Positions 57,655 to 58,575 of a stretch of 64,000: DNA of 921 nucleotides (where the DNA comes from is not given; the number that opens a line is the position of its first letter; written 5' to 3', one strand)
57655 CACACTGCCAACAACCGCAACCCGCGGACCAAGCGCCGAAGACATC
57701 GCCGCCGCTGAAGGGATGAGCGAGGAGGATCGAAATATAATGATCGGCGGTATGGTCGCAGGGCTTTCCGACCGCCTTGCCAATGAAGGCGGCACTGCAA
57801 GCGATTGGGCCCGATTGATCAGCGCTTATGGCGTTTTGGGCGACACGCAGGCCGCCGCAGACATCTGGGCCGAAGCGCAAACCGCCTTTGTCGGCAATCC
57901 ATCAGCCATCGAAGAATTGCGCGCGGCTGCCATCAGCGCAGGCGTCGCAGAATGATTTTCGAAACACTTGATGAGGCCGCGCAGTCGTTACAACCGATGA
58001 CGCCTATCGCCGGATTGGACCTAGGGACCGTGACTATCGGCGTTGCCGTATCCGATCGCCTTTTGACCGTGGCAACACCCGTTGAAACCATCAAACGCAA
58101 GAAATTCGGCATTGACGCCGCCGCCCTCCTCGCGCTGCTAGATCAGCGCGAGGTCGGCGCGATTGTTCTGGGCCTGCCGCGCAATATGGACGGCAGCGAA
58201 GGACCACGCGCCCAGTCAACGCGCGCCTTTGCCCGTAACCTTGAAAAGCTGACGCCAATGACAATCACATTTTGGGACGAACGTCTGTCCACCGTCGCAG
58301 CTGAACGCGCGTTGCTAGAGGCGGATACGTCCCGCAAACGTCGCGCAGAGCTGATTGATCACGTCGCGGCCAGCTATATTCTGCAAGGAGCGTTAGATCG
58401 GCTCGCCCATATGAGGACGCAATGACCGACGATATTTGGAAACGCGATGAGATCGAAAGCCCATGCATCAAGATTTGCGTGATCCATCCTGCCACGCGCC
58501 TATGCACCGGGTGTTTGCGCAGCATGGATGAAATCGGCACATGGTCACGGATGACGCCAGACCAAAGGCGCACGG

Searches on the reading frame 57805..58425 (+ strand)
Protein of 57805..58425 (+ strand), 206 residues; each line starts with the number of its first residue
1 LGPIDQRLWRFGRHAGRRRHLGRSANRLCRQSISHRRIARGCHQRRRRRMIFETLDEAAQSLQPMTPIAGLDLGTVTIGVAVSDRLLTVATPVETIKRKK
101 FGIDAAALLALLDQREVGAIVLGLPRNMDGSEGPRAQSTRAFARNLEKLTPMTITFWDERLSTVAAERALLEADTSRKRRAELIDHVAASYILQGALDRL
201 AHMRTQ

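Call 38: search_protein_families(library=pfam, proteins=[window:57805-58425:+], max_evalue=0.001)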
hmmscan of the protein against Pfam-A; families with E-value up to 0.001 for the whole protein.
window:57805-58425:+ (206 aa): 1 family
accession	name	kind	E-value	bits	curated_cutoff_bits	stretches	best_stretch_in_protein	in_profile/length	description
PF03652.20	RuvX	-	2.3e-42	145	29.2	1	68-198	3-133/134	Holliday junction resolvase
